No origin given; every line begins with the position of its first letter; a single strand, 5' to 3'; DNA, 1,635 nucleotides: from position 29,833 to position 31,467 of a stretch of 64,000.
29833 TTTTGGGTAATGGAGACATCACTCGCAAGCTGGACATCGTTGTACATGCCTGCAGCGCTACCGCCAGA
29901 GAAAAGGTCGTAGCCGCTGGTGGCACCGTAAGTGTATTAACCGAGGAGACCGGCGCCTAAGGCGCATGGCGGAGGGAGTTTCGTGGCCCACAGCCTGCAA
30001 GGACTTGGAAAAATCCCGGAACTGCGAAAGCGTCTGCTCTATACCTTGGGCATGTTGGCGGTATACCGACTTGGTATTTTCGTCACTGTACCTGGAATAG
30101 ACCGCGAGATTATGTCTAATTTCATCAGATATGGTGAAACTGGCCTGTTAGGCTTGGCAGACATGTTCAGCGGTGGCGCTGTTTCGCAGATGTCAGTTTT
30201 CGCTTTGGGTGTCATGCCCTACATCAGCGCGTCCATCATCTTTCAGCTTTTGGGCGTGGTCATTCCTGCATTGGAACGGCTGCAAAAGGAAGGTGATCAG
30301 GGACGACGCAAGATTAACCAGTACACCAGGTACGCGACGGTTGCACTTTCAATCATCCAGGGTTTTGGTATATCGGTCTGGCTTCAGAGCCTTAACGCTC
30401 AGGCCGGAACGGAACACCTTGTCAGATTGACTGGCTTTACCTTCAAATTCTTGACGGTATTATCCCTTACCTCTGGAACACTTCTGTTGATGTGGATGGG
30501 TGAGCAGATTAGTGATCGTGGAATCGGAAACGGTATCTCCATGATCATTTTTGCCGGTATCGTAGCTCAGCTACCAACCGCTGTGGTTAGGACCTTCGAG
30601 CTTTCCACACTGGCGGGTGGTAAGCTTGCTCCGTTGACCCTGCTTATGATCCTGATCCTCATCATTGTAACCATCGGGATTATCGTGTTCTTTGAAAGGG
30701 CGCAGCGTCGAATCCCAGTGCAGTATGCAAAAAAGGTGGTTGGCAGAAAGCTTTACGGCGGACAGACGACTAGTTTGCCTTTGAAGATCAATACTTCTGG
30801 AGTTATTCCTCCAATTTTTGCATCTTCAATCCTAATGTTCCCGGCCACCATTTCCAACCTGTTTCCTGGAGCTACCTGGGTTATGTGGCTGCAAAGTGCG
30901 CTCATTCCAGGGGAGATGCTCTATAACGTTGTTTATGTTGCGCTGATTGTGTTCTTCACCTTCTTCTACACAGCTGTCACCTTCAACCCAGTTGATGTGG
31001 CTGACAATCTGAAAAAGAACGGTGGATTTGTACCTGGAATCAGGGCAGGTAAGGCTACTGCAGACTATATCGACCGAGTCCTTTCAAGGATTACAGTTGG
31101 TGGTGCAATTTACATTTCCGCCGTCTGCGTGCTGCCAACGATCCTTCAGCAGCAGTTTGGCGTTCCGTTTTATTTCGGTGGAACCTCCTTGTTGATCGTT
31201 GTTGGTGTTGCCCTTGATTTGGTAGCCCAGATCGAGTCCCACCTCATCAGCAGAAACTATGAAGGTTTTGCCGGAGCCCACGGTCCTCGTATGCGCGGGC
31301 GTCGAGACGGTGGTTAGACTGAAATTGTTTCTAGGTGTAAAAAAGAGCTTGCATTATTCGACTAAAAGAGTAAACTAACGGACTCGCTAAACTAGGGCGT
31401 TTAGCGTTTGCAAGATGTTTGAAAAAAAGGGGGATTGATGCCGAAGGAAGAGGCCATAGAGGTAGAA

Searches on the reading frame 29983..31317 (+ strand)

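Call 70: search_protein_families(library=pfam, proteins=[window:29983-31317:+], max_evalue=0.00001)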
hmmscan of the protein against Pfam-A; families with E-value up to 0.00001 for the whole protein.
window:29983-31317:+ (444 aa): 1 family
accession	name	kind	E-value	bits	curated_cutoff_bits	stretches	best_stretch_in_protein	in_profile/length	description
PF00344.25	SecY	-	4e-119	398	32.2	1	71-414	1-306/306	SecY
